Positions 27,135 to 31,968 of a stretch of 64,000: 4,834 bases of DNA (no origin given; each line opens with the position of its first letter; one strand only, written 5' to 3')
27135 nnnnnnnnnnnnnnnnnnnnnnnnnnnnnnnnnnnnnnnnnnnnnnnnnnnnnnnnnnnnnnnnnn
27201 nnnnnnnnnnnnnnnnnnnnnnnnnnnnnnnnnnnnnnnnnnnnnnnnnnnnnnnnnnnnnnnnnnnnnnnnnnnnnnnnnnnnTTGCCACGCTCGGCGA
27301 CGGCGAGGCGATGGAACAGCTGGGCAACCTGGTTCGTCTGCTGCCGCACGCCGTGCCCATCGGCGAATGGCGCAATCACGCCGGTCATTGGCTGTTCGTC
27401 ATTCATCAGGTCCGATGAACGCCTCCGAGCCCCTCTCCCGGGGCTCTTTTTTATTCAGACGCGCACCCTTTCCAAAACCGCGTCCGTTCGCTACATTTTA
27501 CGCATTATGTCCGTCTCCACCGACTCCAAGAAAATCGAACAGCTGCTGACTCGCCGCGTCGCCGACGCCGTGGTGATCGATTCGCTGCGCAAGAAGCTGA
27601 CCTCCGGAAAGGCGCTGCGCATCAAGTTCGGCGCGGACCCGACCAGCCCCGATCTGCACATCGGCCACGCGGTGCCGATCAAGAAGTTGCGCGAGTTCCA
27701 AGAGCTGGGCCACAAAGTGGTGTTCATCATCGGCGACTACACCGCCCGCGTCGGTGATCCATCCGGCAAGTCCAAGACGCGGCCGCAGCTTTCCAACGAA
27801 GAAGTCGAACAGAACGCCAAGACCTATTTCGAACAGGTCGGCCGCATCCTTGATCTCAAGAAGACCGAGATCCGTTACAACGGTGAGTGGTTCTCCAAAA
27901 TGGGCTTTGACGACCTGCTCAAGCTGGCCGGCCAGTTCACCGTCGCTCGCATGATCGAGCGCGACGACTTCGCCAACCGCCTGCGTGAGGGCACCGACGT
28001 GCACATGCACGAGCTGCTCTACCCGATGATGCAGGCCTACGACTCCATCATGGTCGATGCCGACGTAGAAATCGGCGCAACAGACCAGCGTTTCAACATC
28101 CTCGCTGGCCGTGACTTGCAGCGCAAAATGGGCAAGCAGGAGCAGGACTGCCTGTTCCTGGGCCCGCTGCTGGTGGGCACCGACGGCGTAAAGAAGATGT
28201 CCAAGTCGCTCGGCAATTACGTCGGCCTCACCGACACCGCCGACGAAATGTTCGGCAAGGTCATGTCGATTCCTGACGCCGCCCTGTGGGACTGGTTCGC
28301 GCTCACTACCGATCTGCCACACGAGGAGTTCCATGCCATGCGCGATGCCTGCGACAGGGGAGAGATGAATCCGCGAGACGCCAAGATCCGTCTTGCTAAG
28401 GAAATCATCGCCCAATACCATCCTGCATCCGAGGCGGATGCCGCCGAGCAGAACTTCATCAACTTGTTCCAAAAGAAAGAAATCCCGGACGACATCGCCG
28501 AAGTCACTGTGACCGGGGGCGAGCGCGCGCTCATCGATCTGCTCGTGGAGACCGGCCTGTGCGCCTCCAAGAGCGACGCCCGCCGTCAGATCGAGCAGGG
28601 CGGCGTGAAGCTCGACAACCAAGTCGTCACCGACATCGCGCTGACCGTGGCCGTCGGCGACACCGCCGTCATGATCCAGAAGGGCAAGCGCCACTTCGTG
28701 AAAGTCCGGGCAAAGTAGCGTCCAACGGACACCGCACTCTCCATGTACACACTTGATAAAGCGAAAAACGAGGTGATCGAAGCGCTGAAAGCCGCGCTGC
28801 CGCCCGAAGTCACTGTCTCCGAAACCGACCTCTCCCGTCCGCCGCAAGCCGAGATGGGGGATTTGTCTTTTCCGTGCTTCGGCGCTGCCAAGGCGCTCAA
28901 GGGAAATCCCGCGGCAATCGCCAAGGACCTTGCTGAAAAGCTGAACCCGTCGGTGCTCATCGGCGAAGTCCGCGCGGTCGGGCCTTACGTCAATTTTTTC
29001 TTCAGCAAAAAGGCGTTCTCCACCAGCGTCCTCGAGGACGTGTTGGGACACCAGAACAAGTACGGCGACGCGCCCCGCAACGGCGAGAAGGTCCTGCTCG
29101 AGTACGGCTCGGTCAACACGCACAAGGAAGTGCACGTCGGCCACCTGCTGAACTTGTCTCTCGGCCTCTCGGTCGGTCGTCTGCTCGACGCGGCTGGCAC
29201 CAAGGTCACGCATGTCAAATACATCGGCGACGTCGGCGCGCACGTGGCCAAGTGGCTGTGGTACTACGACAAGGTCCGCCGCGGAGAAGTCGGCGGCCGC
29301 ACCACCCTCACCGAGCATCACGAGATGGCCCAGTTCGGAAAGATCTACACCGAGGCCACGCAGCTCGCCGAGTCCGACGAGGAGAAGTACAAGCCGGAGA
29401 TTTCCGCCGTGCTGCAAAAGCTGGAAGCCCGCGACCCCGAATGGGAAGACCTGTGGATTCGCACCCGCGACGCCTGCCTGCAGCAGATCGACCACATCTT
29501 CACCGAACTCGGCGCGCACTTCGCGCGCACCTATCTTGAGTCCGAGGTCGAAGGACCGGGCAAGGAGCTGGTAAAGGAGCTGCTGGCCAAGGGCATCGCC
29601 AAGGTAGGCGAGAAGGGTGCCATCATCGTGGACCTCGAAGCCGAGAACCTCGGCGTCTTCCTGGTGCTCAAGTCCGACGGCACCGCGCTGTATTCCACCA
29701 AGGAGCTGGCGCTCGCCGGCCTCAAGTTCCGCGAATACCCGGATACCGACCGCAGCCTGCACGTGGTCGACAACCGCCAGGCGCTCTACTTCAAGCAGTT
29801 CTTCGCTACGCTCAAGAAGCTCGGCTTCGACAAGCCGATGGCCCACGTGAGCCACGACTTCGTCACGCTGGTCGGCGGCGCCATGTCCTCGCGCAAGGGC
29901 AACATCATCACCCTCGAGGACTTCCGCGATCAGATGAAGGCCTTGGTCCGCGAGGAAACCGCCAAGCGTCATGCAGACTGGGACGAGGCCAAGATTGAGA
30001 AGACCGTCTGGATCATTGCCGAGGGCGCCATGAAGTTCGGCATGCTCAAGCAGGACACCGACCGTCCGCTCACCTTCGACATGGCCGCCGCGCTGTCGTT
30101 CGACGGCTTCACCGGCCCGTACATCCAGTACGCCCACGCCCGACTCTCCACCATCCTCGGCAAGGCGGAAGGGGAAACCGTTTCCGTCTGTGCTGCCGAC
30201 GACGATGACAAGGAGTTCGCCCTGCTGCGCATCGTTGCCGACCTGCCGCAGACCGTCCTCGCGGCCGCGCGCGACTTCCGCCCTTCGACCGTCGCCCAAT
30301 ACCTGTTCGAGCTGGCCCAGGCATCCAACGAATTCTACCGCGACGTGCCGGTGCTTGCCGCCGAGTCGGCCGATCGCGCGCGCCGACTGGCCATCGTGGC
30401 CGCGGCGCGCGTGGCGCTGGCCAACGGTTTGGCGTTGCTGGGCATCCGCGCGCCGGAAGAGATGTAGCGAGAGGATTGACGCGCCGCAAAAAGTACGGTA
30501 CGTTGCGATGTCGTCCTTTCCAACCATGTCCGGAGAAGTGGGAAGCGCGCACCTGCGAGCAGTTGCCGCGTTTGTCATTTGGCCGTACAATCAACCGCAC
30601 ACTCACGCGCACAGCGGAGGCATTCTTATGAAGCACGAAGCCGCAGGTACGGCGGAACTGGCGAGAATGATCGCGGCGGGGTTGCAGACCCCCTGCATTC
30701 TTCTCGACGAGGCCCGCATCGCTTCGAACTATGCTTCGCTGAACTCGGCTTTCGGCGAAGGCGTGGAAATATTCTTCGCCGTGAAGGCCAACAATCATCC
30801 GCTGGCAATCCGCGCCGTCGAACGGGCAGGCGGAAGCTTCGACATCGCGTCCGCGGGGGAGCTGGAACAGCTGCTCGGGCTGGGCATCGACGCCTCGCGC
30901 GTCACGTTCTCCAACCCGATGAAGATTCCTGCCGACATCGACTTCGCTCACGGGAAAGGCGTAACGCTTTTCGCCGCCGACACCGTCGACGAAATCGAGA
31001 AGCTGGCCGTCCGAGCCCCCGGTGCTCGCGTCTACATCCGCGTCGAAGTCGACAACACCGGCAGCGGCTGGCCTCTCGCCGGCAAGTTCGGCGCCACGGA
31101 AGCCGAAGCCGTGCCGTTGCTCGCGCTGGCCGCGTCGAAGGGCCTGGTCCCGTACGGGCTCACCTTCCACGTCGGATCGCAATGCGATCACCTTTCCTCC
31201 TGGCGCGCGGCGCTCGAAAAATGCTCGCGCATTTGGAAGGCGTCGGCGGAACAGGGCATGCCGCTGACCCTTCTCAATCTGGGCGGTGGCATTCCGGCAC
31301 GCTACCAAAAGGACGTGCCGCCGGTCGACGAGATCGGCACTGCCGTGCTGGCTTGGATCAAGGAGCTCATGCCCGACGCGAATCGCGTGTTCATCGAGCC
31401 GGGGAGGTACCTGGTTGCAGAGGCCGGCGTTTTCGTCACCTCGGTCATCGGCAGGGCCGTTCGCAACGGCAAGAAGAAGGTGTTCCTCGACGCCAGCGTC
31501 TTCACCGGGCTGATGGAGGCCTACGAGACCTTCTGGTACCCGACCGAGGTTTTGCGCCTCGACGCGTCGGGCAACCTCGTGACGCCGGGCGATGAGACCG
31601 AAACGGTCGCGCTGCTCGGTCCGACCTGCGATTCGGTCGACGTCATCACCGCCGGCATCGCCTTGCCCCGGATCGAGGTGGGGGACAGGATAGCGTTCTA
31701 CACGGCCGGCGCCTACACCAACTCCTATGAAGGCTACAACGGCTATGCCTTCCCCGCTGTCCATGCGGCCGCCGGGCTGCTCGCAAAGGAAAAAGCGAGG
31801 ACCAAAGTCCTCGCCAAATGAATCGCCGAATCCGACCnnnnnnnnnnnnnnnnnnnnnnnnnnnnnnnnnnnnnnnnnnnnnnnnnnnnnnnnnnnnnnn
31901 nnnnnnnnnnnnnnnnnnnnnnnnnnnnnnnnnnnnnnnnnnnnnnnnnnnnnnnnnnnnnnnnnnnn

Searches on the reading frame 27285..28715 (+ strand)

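Call 37: search_protein_families(library=pfam, proteins=[window:27285-28715:+], max_evalue=0.0001)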
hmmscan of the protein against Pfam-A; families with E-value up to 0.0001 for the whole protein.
window:27285-28715:+ (477 aa): 3 families
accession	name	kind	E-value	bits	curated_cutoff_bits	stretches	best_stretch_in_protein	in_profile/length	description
PF00579.31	tRNA-synt_1b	-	1.9e-74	251.1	21.1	1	109-396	4-292/292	tRNA synthetases class I (W and Y)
PF22421.1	SYY_C-terminal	-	1.9e-10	40.9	27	1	400-472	5-81/83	Tyrosine--tRNA ligase SYY-like C-terminal domain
PF01479.30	S4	-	4.9e-09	36.2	22.8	1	418-459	5-46/48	S4 domain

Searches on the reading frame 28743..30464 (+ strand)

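Call 37: search_protein_families(library=pfam, proteins=[window:28743-30464:+], max_evalue=0.0001)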
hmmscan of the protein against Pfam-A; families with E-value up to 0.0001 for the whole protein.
window:28743-30464:+ (574 aa): 3 families
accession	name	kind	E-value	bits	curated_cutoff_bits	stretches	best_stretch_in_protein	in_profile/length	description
PF00750.26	tRNA-synt_1d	-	8e-45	153.7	23.3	1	98-438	3-340/349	tRNA synthetases class I (R), catalytic domain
PF05746.21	DALR_1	-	4.4e-30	104.6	22.3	1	461-574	1-117/117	DALR anticodon binding domain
PF03485.21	Arg_tRNA_synt_N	-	3.9e-16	59.9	21.5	1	7-87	3-85/85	Arginyl tRNA synthetase N terminal domain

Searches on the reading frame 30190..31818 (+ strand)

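Call 37: search_protein_families(library=pfam, proteins=[window:30190-31818:+], max_evalue=0.0001)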
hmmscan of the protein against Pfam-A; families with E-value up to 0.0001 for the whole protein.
window:30190-31818:+ (543 aa): 3 families
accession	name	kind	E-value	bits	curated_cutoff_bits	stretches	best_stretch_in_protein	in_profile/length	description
PF02784.22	Orn_Arg_deC_N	-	7e-48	163.6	23.4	1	175-410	2-247/247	Pyridoxal-dependent decarboxylase, pyridoxal binding domain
PF00278.28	Orn_DAP_Arg_deC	-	1.4e-15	57.8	23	1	407-507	5-95/95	Pyridoxal-dependent decarboxylase, C-terminal sheet domain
PF01168.26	Ala_racemase_N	-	1.1e-07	32.2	24.1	1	173-364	2-193/220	Alanine racemase, N-terminal domain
